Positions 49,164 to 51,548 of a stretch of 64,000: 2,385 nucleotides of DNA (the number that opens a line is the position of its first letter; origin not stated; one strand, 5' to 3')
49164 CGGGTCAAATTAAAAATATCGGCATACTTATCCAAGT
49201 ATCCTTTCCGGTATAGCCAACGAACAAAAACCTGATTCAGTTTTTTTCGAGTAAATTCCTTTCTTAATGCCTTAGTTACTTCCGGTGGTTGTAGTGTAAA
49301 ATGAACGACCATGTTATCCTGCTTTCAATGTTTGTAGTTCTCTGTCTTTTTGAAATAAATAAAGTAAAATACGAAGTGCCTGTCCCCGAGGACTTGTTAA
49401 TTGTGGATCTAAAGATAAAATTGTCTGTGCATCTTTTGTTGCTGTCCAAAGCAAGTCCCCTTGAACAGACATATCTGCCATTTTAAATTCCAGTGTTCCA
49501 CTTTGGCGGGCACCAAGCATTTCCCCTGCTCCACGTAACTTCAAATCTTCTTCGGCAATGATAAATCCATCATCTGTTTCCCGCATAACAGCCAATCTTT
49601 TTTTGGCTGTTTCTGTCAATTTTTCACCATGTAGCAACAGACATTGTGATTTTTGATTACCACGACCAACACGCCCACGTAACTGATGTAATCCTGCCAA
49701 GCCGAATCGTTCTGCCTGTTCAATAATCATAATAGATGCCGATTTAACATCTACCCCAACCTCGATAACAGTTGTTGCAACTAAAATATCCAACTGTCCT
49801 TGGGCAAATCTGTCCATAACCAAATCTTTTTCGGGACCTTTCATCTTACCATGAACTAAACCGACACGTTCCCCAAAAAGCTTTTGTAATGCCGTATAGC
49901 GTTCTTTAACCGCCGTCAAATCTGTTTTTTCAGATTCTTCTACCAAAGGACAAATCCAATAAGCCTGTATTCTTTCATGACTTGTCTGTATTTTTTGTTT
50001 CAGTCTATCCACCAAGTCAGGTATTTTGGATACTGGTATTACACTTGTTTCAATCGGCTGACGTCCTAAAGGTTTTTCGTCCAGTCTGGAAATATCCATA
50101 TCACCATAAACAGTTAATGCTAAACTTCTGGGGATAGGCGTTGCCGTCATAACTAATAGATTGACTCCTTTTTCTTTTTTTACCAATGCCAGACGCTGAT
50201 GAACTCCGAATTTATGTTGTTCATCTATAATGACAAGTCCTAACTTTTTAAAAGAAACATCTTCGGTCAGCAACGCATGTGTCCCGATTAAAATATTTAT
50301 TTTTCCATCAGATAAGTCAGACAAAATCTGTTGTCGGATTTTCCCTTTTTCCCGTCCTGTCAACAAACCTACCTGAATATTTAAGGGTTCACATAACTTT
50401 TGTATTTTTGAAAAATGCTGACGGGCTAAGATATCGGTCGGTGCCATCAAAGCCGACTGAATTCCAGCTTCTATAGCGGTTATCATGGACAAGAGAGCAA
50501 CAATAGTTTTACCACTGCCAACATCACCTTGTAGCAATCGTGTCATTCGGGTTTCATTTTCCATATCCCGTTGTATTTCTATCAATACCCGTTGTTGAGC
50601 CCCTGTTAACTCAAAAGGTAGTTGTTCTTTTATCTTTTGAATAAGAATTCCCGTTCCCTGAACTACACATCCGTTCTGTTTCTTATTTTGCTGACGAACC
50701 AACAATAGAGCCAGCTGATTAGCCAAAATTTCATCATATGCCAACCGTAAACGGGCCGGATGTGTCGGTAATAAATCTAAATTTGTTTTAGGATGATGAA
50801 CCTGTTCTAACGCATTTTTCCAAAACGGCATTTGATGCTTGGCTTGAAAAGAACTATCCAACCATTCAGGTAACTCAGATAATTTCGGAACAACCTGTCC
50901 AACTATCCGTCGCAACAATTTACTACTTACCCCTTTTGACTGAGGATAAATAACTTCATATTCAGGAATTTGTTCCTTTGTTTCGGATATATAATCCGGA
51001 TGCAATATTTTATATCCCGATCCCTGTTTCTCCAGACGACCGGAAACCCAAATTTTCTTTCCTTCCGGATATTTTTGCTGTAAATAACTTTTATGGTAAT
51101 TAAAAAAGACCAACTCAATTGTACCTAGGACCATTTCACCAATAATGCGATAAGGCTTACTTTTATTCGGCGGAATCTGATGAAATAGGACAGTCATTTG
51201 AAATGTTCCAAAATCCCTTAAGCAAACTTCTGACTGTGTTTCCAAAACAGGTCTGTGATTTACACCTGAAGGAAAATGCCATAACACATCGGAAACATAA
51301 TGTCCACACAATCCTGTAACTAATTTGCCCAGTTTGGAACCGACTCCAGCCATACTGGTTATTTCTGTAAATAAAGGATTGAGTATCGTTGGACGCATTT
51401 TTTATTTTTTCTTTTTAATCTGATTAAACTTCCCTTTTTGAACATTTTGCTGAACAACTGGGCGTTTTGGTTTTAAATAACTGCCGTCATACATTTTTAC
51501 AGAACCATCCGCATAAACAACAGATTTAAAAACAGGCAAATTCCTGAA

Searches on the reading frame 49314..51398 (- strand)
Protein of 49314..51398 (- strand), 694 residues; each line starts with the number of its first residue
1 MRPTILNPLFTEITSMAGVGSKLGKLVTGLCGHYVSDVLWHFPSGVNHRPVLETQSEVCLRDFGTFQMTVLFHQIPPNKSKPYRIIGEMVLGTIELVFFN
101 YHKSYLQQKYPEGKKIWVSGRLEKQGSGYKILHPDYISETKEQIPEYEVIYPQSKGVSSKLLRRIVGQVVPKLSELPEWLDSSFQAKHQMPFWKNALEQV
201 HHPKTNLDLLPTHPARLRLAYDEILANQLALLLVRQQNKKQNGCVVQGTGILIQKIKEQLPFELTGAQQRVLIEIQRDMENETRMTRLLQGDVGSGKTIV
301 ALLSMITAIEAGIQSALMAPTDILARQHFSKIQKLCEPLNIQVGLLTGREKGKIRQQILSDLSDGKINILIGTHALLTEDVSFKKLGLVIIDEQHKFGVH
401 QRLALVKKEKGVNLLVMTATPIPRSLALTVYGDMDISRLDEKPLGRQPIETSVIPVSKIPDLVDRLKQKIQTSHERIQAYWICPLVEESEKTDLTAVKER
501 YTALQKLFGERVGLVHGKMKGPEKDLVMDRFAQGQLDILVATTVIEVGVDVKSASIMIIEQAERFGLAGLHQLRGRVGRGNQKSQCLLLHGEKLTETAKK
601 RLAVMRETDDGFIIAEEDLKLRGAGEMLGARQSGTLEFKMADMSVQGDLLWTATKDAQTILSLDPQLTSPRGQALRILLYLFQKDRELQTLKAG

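Call 15: search_protein_families(library=pfam, proteins=[window:49314-51398:-], max_evalue=0.001)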
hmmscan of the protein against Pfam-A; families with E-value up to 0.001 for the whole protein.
window:49314-51398:- (694 aa): 7 families
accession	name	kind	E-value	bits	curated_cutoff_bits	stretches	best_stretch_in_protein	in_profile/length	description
PF00270.35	DEAD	-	5.9e-24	85.1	26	1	286-425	16-163/167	DEAD/DEAH box helicase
PF00271.37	Helicase_C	-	4.3e-21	75.7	23.5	1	469-580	9-109/110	Helicase conserved C-terminal domain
PF19833.4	RecG_dom3_C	-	3.1e-13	50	26.8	1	608-675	1-69/87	ATP-dependent DNA helicase RecG, domain 3, C-terminal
PF04851.21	ResIII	-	4.7e-10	40.1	22.5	1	263-421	3-162/164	Type III restriction enzyme, res subunit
PF17191.10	RecG_wedge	-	3e-07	30.6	23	1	15-171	4-160/162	RecG wedge domain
PF00176.29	SNF2-rel_dom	-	1.7e-05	24.5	24.9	1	279-426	12-168/290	SNF2-related domain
PF22590.2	Cas3-like_C_2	-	0.00011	22.8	27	1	499-580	17-104/106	CRISPR-associated nuclease/helicase Cas3, C-terminal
